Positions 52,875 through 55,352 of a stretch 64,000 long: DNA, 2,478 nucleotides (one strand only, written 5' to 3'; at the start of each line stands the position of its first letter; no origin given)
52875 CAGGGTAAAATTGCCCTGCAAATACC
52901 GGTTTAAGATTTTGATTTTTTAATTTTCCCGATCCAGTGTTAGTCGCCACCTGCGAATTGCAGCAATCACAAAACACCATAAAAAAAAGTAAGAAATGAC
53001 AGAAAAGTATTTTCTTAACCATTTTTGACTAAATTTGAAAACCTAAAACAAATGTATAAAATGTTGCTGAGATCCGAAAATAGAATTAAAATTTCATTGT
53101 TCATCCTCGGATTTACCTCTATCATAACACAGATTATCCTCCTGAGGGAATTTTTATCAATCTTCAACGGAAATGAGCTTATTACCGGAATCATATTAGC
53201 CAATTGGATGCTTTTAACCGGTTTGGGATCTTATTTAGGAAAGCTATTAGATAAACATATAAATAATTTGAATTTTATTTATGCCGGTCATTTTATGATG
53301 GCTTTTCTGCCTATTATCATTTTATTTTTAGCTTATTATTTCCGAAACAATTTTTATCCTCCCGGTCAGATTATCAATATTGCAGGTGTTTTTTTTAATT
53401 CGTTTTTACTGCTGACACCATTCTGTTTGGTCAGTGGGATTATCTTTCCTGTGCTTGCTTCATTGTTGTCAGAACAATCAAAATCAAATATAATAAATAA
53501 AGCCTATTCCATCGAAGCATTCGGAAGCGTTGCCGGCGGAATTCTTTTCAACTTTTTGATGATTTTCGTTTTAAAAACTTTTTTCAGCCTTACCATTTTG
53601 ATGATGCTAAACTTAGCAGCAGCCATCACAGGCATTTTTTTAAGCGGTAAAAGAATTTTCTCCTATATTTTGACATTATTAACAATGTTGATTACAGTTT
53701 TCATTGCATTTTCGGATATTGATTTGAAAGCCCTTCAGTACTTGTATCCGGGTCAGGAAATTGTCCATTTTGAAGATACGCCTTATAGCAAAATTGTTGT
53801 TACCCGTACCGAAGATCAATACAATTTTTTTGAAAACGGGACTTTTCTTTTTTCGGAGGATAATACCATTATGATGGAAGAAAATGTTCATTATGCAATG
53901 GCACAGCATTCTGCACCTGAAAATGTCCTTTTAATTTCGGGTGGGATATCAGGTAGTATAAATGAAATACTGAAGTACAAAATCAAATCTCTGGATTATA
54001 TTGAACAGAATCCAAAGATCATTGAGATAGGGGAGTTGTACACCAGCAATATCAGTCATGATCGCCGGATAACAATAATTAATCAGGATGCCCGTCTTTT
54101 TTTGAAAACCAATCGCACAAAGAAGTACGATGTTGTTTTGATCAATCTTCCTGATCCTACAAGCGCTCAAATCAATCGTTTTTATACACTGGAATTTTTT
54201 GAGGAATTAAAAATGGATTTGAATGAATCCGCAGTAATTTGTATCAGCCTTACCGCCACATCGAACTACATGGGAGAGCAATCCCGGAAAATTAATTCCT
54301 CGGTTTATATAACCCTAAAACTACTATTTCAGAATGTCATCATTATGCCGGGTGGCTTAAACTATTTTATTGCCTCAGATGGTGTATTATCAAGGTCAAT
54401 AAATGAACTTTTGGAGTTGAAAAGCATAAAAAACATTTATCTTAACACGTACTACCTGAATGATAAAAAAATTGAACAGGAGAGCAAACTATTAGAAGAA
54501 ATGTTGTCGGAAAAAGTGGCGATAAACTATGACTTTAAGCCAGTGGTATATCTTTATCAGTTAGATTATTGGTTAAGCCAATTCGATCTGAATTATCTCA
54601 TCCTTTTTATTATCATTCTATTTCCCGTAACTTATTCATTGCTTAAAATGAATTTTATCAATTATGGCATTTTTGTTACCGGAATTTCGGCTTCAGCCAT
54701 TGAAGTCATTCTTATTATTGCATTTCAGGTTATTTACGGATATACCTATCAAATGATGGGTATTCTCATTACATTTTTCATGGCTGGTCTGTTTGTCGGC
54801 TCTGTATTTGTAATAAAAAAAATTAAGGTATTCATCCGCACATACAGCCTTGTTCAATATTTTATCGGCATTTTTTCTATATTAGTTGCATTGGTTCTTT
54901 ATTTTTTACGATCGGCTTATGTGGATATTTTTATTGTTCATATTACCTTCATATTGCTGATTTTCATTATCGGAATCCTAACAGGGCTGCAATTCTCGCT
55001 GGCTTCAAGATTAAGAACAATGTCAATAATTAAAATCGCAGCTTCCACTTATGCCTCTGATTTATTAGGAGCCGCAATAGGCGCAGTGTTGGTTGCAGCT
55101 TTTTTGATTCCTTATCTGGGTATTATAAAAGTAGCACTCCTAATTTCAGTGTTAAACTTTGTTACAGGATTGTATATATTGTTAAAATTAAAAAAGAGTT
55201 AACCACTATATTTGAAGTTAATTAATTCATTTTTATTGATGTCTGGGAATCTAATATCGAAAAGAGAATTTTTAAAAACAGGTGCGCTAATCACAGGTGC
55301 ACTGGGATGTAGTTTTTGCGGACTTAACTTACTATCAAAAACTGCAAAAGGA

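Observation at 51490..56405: AmmeMemoRadiSam-type locus that appears to be exported and is wired to a spermidine-synthase-like membrane protein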

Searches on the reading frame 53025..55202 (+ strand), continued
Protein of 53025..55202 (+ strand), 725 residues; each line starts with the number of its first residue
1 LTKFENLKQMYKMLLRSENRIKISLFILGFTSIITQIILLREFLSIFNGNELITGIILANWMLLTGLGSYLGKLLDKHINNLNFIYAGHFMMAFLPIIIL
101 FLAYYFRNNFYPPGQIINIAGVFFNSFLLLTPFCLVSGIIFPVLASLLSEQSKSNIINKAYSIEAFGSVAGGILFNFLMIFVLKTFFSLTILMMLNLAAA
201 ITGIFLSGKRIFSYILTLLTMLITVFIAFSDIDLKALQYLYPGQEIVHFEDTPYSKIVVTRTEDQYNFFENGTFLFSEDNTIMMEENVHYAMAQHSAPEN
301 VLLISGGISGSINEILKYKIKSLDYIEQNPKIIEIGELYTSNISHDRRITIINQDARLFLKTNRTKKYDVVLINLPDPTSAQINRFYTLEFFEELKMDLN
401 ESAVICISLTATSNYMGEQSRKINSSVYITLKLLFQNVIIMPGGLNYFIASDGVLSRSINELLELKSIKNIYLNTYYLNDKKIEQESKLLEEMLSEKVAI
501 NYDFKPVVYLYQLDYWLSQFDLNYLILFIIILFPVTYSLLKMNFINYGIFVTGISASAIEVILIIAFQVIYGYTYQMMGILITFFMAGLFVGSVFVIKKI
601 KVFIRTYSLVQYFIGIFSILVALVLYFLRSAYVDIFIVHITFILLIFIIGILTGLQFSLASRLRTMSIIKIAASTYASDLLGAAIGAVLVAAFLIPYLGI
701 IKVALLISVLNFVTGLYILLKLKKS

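Call 46: fold_search(model_id=the predicted structure, library=pdb)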
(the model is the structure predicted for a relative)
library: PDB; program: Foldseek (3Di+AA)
matches with E <= 10: 1414; with E <= 0.001: 80
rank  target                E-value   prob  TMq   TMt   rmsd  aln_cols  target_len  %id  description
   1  1uir_B                1.0e-11  1.00  0.32  0.69   3.5       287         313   22  Crystal Structure of Polyamine Aminopropyltransfease from Thermus thermophilus (released 2003-08-05)
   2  6bq2_B                5.3e-11  1.00  0.31  0.72   3.5       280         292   22  Crystal structure of Medicago truncatula Thermospermine Synthase (MtTSPS) (released 2018-02-28)
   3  7xih_B                7.9e-11  1.00  0.29  0.70   5.1       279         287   22  Crystal structure of the aminopropyltransferase, SpeE from hyperthermophilic crenarchaeon, Pyrobaculum calidifontis in (released 2022-06-15)
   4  3anx_B                9.3e-11  1.00  0.32  0.70   3.5       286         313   22  Crystal structure of triamine/agmatine aminopropyltransferase (SPEE) from thermus thermophilus, complexed with MTA (released 2011-04-13)
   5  7xif_A                1.2e-10  1.00  0.29  0.68   5.2       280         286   21  Crystal structure of the aminopropyltransferase, SpeE from hyperthermophilic crenarchaeon, Pyrobaculum calidifontis in (released 2022-06-15)
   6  7xif_D                1.5e-10  1.00  0.29  0.68   5.2       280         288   21  Crystal structure of the aminopropyltransferase, SpeE from hyperthermophilic crenarchaeon, Pyrobaculum calidifontis in (released 2022-06-15)
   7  2o06_A                1.7e-10  1.00  0.30  0.69   4.5       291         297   18  Human spermidine synthase (released 2006-12-12)
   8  2o06_B                1.9e-10  1.00  0.30  0.70   4.6       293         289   17  Human spermidine synthase (released 2006-12-12)
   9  6o64_G                3.9e-10  1.00  0.30  0.70   3.9       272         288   18  Crystal Structure of Arabidopsis thaliana Spermidine Synthase isoform 2 (AtSPDS2) (released 2019-06-05)
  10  1iy9_A                3.9e-10  1.00  0.30  0.72   4.1       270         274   20  Crystal structure of spermidine synthase (released 2002-10-30)
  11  3anx_A                4.2e-10  1.00  0.32  0.70   3.0       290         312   21  Crystal structure of triamine/agmatine aminopropyltransferase (SPEE) from thermus thermophilus, complexed with MTA (released 2011-04-13)
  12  2o07_A                5.0e-10  1.00  0.29  0.70   4.5       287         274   17  Human spermidine synthase (released 2006-12-12)
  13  1jq3_A                5.6e-10  1.00  0.30  0.69   3.4       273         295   20  Crystal Structure of Spermidine Synthase in Complex with Transition State Analogue AdoDATO (released 2001-11-21)
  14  8iyi_A                7.2e-10  1.00  0.29  0.68   3.9       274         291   20  Spermidine synthase from Kluyveromyces lactis (released 2023-06-28)
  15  2o07_B                8.8e-10  1.00  0.30  0.70   4.4       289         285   17  Human spermidine synthase (released 2006-12-12)
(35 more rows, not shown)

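Call 47: search_solved_structures(query=A2, max_evalue=0.01, show_alignments=1)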
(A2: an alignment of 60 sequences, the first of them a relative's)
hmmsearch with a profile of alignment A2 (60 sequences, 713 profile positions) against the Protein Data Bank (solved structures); distinct sequences matched with E-value up to 0.01: 26.
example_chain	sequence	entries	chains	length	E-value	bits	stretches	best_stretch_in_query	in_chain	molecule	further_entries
1uir_A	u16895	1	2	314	1.4e-26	96.2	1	233-494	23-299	Polyamine Aminopropyltransferase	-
3anx_A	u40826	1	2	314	1.6e-26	96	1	233-494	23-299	spermidine synthase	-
2pss_A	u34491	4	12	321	2.2e-23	85.6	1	216-390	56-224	Spermidine synthase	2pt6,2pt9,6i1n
7xif_A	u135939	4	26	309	2.3e-23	85.5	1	230-395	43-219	Polyamine aminopropyltransferase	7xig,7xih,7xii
2hte_A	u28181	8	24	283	3.5e-23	85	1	229-390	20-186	Spermidine synthase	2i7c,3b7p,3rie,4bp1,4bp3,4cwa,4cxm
2pwp_A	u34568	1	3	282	3.5e-23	85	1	229-390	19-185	Spermidine synthase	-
4uoe_A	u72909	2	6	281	4.9e-23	84.5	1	229-390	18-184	SPERMIDINE SYNTHASE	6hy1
6bq2_A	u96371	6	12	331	2.5e-22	82.1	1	227-485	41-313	Thermospermine synthase ACAULIS protein | Thermospermine synthase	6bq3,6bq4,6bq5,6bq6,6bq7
1iy9_A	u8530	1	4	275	4.4e-21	78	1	227-392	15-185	Spermidine synthase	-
8iyi_A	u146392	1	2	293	7.6e-21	77.2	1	230-447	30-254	KLLA0B09372p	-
1inl_A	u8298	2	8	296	3.3e-20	75.1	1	235-394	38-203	Spermidine synthase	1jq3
2b2c_A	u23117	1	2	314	1.3e-18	69.8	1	230-395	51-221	spermidine synthase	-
6o64_A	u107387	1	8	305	1.9e-18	69.3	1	230-398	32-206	Spermidine synthase 2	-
2e5w_A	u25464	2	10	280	2.3e-17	65.8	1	228-395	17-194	Probable spermidine synthase | spermidine synthase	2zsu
6o65_A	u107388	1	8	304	6.1e-17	64.3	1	231-398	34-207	Spermidine synthase 1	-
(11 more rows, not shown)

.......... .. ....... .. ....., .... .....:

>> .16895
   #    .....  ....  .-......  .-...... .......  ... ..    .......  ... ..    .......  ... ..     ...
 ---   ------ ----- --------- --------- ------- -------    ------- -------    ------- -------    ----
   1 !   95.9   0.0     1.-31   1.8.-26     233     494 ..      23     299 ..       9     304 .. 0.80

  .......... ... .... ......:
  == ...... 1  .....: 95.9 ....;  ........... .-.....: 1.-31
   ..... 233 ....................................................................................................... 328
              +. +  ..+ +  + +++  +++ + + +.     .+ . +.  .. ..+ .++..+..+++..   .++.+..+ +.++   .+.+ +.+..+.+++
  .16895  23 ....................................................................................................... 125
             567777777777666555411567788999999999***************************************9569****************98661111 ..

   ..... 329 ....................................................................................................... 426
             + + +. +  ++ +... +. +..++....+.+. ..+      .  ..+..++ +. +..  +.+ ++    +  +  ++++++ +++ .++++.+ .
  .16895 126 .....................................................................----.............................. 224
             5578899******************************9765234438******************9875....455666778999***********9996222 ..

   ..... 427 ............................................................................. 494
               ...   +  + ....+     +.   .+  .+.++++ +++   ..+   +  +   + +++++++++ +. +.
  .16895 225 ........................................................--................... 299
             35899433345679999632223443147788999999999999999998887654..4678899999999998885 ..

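Call 53: search_protein_families(library=pfam, alignment_id=A2, max_evalue=1)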
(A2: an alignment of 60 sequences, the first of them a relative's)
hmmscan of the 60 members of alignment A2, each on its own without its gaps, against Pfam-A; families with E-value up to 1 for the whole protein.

A. member 1, P0121 (713 aa): 1 family
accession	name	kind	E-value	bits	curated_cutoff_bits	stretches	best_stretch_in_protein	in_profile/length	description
PF01564.23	Spermine_synth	-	9.8e-17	61.5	22.9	1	274-396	7-131/186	Spermine/spermidine synthase domain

B. families by the number of members that match (of 60 scanned): 21 families
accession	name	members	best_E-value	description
PF01564.23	Spermine_synth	60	4.7e-27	Spermine/spermidine synthase domain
PF05175.20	MTS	6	0.0097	Methyltransferase small domain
PF05430.17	Methyltransf_30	3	0.096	S-adenosyl-L-methionine-dependent methyltransferase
PF13134.11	DUF3948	2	0.00022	Protein of unknown function (DUF3948)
PF17995.8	GH101_N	2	0.017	Endo-alpha-N-acetylgalactosaminidase N-terminal domain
PF00398.26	RrnaAD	1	0.0066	Ribosomal RNA adenine dimethylase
PF12822.12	ECF_trnsprt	1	0.018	ECF transporter, substrate-specific component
PF11791.14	Aconitase_B_N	1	0.018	Aconitate B N-terminal domain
PF03602.21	Cons_hypoth95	1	0.024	Conserved hypothetical protein 95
PF06239.17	ECSIT_N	1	0.026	Evolutionarily conserved signalling intermediate in Toll pathway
PF13969.11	Pab87_oct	1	0.088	Pab87 octamerisation domain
PF14914.11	LRRC37AB_C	1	0.11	LRRC37A/B like protein 1 C-terminal domain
PF05891.18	Methyltransf_PK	1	0.12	AdoMet dependent proline di-methyltransferase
PF01002.24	Flavi_NS2B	1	0.15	Flavivirus non-structural protein NS2B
PF14667.12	Polysacc_synt_C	1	0.16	Polysaccharide biosynthesis C-terminal domain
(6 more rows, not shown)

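Call 75: search_protein_families(library=pfam, proteins=[P0184, P0185, P0211, P0233], max_evalue=0.1)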
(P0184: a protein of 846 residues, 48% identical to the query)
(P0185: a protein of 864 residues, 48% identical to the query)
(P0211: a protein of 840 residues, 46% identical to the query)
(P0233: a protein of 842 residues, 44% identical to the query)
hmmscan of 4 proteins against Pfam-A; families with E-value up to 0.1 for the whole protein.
P0184 (846 aa): 1 family
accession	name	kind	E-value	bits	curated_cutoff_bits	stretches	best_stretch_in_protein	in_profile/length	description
PF01564.23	Spermine_synth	-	9.1e-22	77.9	22.9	1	407-528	9-134/186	Spermine/spermidine synthase domain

P0185 (864 aa): 2 families
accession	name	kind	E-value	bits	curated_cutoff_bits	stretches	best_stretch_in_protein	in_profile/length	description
PF01564.23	Spermine_synth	-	1.2e-19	71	22.9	1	423-544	6-131/186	Spermine/spermidine synthase domain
PF06593.17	RBDV_coat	-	0.085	12.8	32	0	392-512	159-275/287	Raspberry bushy dwarf virus coat protein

P0211 (840 aa): 1 family
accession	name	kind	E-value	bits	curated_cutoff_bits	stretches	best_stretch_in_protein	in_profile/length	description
PF01564.23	Spermine_synth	-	7.4e-22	78.2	22.9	1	400-521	6-131/186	Spermine/spermidine synthase domain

P0233 (842 aa): 1 family
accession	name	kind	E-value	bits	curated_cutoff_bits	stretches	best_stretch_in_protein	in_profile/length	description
PF01564.23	Spermine_synth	-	9.7e-21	74.6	22.9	1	400-522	5-131/186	Spermine/spermidine synthase domain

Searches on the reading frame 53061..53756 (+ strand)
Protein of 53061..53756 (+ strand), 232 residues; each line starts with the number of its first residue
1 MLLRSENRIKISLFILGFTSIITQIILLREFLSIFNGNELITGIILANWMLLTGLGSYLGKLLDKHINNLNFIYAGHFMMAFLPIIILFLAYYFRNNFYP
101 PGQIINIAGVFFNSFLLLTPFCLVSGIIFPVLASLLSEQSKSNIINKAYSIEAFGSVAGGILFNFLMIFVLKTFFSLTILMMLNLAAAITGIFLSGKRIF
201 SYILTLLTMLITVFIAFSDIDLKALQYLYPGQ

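Call 62: predict_structure(alignment_id=A3)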
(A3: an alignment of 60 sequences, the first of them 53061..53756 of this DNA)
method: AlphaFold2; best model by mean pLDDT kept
length: 232 residues; sequences in the alignment: 60
mean_pLDDT: 85.2   pTM: 0.82
mean pLDDT of the five models: 85.2, 85.0, 84.7, 84.4, 82.2
residues with pLDDT >= 90: 91; 70-90: 122; 50-70: 17; < 50: 2
segments of 3 or more residues with pLDDT < 50: none
pLDDT, mean of each block of 10 residues (from residue 1): 70 91 90 79 91 93 71 89 92 78 77 92 93 86 86 91 76 87 91 87 92 85 77 63
secondary structure, 60 per line:
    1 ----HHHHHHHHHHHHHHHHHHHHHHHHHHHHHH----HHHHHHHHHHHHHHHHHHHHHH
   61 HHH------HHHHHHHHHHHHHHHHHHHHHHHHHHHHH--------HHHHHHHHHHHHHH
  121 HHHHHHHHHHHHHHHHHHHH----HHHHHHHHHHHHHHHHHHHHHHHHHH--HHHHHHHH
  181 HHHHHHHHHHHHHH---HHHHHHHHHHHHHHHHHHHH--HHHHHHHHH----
elements in order: H5-34 H39-63 H70-98 H107-140 H145-170 H173-194 H198-217 H220-228

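Call 64: fold_search(model_id=the predicted structure, library=pdb)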
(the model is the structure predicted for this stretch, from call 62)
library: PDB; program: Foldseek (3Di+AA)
matches with E <= 10: 394; with E <= 0.001: 0
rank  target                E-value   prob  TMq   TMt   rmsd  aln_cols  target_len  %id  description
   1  9bir_A                3.8e-02  1.00  0.52  0.28   6.0       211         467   17  Cryo-EM structure of the mammalian peptide transporter PepT2 bound to cefadroxil (released 2024-07-24)
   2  5aym                  6.5e-02  1.00  0.53  0.34   4.9       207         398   15  Crystal structure of a bacterial homologue of iron transporter ferroportin in outward-facing state with soaked iron (released 2015-11-04)
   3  9r0n                  7.4e-02  1.00  0.56  0.26   6.7       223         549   11  Cryo-EM structure of rat SLCO2A1 bound to dinoprost. (released 2026-02-11)
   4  9dxp                  8.1e-02  1.00  0.50  0.24  11.7       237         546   13  Cryo-EM structure of human OATP1C1 in complex with thyroid hormone T4 (released 2025-07-16)
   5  9kvv                  9.3e-02  1.00  0.45  0.28   6.3       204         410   12  Cryo-EM structure of human G6PT in complex with G6P (released 2025-11-12)
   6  8zkn_A                1.1e-01  1.00  0.51  0.34   5.4       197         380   15  CryoEM structure of Thyroid Hormone Transporter MCT8 bound with silychristin (released 2025-04-02)
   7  8dl7_A                1.1e-01  1.00  0.55  0.31   5.4       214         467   13  Cryo-EM structure of human ferroportin/slc40 bound to minihepcidin PR73 in nanodisc (released 2022-12-07)
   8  28vj_B                1.1e-01  1.00  0.55  0.38   4.9       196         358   17  NorA bound to miniprotein I-23 (released 2026-04-08)
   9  9lnb_A                1.2e-01  1.00  0.46  0.29   6.0       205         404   11  Cryo-EM structure of lumen facing G6PT1 in the apo state (released 2025-12-31)
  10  7l16                  1.2e-01  0.90  0.35  0.23   8.1       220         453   14  Crystal structure of sugar-bound melibiose permease MelB (released 2021-08-04)
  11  9r07                  1.3e-01  1.00  0.55  0.25   6.8       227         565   11  Cryo-EM structure of rat SLCO2A1 bound to zafirlukast. (released 2026-02-11)
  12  8x3k                  1.3e-01  1.00  0.48  0.32   5.7       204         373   15  Cryo-EM structure of human VMAT2 in complex with serotonin. (released 2025-01-15)
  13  6ob6_A                1.3e-01  0.99  0.46  0.32   7.6       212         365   12  Human equilibrative nucleoside transporter-1, S-(4-nitrobenzyl)-6-thioinosine bound, merohedrally twinned (released 2019-07-03)
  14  7pmy_A                1.3e-01  1.00  0.52  0.21   6.2       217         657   16  HsPepT2 bound to Ala-Phe in the inward facing partially occluded conformation (released 2021-10-20)
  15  9r0o                  1.3e-01  0.99  0.47  0.23   7.4       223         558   12  Cryo-EM structure of rat SLCO2A1 bound to tolcapone. (released 2026-02-11)
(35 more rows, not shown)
